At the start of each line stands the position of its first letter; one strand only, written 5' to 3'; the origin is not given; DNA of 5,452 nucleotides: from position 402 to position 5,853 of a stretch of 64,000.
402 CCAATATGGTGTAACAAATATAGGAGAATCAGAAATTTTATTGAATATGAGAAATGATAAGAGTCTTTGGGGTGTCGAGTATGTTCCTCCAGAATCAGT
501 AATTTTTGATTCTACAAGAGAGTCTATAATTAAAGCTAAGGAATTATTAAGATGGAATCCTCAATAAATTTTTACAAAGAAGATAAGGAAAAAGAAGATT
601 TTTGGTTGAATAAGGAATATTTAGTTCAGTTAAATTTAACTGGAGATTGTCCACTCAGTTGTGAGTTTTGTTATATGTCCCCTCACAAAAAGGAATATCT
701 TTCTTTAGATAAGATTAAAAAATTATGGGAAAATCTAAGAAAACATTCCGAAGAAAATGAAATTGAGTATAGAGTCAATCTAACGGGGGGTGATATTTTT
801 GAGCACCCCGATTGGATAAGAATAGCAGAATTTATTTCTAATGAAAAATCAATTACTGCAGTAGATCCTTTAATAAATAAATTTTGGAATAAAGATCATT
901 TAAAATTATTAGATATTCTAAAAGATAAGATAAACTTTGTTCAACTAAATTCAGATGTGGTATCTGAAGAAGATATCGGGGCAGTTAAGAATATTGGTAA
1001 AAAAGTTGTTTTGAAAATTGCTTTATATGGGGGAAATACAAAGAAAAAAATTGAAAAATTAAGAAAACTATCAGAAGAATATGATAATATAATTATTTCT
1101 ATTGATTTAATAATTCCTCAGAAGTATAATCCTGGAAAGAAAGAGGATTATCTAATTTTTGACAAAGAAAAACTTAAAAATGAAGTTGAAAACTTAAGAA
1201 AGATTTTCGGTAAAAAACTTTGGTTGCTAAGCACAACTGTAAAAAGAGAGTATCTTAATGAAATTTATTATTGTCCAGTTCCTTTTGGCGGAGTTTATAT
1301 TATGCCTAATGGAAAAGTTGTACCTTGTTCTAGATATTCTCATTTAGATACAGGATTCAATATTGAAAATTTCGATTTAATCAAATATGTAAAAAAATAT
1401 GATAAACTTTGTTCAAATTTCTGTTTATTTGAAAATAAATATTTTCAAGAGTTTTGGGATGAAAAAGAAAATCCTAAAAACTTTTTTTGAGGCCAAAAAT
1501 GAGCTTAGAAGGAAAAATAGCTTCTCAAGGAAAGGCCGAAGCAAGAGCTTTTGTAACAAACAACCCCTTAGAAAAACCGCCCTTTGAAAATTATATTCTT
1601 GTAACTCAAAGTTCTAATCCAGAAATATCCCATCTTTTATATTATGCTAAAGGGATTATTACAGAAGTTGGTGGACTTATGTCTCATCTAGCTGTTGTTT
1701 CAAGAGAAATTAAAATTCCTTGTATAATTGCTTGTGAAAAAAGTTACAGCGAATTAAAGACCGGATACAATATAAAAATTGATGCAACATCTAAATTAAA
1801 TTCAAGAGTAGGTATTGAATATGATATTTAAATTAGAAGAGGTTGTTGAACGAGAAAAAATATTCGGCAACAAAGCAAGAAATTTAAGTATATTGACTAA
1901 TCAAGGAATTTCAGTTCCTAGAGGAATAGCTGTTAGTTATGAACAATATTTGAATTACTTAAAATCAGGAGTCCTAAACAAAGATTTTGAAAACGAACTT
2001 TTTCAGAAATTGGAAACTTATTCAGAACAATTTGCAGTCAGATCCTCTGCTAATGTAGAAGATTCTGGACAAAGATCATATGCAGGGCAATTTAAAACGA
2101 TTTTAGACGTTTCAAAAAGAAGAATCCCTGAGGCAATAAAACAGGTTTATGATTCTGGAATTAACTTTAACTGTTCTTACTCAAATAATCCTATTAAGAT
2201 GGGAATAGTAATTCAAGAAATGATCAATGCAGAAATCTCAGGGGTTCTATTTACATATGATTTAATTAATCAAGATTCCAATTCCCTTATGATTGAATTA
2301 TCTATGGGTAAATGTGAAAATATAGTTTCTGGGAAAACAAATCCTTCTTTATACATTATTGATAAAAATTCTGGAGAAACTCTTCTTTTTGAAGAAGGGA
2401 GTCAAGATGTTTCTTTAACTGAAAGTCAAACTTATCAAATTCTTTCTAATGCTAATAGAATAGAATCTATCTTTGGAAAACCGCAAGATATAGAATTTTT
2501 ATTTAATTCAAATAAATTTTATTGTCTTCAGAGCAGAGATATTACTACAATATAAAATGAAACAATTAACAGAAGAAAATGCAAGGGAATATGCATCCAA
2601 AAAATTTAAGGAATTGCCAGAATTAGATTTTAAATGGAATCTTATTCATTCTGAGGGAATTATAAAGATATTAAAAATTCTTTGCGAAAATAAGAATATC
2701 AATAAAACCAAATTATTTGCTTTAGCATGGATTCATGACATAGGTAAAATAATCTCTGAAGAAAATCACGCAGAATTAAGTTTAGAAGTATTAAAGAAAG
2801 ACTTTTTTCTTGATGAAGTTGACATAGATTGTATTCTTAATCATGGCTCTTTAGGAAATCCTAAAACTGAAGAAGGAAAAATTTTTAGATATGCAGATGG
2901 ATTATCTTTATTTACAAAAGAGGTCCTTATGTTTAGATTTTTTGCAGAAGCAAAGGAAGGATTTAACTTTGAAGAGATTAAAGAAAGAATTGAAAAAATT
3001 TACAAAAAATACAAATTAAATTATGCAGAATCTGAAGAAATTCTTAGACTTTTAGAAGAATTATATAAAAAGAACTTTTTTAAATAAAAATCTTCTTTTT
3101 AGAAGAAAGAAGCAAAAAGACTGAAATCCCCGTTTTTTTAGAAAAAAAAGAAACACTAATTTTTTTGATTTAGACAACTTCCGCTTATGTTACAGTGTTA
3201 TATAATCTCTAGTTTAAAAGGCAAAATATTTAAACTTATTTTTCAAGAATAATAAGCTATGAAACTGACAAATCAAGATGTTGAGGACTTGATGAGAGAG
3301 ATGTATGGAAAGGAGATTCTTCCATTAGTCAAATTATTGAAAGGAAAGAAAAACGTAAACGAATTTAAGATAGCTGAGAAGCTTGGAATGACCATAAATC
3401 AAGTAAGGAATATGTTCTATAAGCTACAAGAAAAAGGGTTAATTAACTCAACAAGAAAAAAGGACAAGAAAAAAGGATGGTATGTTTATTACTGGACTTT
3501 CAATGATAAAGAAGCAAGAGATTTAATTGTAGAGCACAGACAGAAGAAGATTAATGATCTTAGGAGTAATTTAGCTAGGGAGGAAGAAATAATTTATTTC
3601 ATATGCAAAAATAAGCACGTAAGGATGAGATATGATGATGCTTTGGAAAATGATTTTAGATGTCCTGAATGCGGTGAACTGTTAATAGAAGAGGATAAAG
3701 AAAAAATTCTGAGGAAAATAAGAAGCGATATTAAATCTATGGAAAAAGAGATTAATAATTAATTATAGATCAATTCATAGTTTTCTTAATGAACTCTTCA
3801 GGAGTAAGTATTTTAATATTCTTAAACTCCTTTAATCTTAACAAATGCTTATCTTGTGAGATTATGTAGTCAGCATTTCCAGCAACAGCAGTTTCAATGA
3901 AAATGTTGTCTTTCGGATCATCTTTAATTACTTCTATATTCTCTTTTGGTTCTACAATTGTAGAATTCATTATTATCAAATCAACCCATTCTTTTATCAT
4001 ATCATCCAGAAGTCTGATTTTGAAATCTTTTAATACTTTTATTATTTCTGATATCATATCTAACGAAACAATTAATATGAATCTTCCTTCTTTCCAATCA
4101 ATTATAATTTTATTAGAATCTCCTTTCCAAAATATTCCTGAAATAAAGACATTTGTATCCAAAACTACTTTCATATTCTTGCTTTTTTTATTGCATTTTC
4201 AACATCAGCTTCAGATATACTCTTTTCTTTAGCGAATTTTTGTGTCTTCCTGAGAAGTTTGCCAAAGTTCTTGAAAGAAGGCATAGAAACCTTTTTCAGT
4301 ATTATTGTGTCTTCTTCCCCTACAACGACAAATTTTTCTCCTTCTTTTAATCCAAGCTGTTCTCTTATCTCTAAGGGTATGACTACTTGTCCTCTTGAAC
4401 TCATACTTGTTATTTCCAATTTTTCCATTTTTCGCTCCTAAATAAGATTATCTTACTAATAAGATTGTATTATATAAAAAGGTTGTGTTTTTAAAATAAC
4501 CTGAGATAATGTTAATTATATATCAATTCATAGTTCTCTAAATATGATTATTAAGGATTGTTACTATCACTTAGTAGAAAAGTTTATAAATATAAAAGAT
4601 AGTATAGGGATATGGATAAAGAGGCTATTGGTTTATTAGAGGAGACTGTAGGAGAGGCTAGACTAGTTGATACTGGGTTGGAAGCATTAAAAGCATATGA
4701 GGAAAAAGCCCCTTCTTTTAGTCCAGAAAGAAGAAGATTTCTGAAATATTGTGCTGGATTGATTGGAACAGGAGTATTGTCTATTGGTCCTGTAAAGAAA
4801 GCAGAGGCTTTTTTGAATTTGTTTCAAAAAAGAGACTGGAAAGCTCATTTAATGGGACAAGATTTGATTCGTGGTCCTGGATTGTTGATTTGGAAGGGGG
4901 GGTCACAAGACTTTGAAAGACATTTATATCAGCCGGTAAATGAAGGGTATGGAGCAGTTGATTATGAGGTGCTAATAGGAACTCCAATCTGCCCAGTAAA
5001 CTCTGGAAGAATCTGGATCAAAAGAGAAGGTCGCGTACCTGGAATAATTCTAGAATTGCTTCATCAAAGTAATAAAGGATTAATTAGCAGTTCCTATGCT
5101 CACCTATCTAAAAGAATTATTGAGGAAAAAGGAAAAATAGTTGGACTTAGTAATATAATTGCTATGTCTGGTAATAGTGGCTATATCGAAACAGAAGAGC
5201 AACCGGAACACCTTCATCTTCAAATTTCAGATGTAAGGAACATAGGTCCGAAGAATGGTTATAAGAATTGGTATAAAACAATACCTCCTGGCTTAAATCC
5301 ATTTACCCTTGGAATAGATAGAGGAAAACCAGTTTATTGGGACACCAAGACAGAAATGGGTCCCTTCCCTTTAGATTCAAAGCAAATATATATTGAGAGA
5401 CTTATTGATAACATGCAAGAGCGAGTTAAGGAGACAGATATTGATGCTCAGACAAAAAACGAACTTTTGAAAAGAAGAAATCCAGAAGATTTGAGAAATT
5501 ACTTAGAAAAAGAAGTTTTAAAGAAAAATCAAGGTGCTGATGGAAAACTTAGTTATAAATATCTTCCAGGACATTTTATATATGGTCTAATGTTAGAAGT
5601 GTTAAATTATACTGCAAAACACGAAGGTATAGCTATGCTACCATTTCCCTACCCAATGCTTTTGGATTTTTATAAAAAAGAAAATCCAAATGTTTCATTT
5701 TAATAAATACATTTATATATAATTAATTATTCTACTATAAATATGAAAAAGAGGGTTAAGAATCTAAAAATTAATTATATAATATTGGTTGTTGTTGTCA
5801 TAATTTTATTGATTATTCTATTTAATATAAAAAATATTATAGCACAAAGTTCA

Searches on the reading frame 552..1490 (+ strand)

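Call 34: search_protein_families(library=pfam, proteins=[window:552-1490:+], max_evalue=0.00001)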
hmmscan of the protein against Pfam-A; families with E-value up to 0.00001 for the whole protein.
window:552-1490:+ (312 aa): 1 family
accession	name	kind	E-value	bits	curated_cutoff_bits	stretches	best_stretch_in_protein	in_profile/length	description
PF04055.27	Radical_SAM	-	1e-08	36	29.5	1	28-185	2-149/166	Radical SAM superfamily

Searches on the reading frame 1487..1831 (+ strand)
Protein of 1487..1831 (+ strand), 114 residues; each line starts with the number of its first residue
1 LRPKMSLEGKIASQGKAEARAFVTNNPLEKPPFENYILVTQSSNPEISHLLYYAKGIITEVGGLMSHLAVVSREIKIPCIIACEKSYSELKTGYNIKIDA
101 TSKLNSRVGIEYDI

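Call 34: search_protein_families(library=pfam, proteins=[window:1487-1831:+], max_evalue=0.00001)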
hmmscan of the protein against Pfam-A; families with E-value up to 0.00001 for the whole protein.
window:1487-1831:+ (114 aa): 1 family
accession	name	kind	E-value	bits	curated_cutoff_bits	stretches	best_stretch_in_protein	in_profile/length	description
PF00391.29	PEP-utilizers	-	2.1e-18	66.1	23.1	1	34-102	3-71/72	PEP-utilising enzyme, mobile domain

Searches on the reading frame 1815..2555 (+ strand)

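Call 34: search_protein_families(library=pfam, proteins=[window:1815-2555:+], max_evalue=0.00001)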
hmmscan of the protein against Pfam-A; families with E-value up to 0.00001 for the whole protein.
window:1815-2555:+ (246 aa): 1 family
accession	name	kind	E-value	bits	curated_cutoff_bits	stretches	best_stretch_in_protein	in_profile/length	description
PF01326.24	PPDK_N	-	9.4e-40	137.3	27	2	58-191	88-231/328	Pyruvate phosphate dikinase, AMP/ATP-binding domain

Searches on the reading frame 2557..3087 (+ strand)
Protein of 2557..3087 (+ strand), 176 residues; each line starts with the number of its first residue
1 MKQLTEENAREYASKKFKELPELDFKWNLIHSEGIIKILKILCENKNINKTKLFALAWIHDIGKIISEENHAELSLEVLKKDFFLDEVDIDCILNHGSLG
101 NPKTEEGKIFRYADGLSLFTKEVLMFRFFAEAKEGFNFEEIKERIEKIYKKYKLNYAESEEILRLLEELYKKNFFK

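Call 34: search_protein_families(library=pfam, proteins=[window:2557-3087:+], max_evalue=0.00001)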
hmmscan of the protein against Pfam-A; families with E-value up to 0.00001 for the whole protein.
window:2557-3087:+ (176 aa): 1 family
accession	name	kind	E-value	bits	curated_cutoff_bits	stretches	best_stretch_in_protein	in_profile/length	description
PF01966.28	HD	-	6.8e-10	39.7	22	1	29-117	2-114/116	HD domain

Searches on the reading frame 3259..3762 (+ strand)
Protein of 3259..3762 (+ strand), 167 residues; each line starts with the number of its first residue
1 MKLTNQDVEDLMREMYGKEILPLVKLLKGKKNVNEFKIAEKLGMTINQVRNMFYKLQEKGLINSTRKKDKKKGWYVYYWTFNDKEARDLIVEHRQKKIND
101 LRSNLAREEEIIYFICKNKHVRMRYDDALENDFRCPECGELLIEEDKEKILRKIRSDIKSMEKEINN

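Call 34: search_protein_families(library=pfam, proteins=[window:3259-3762:+], max_evalue=0.00001)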
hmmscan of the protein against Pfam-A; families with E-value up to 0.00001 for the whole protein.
window:3259-3762:+ (167 aa): 1 family
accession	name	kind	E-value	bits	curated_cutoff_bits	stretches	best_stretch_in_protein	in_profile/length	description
PF02002.24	TFIIE_alpha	-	7.7e-18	64.7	22.9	1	9-110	4-105/105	TFIIE alpha subunit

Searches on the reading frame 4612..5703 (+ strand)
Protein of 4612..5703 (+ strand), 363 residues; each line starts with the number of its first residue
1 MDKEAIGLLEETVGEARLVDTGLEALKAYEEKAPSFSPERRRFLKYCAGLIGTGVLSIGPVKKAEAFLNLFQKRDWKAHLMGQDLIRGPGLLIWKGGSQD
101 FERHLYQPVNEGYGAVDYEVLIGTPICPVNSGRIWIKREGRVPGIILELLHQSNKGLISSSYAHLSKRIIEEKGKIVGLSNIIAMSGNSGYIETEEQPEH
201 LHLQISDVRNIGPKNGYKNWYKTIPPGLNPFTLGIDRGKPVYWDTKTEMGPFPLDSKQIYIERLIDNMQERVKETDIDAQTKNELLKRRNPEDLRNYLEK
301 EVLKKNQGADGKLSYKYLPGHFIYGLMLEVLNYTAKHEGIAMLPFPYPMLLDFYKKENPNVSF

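Call 34: search_protein_families(library=pfam, proteins=[window:4612-5703:+], max_evalue=0.00001)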
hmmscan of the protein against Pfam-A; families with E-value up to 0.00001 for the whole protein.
window:4612-5703:+ (363 aa): 1 family
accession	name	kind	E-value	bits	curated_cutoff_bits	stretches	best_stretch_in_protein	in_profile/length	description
PF01551.29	Peptidase_M23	-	2.1e-07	31.4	28.7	1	115-206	5-88/96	Peptidase family M23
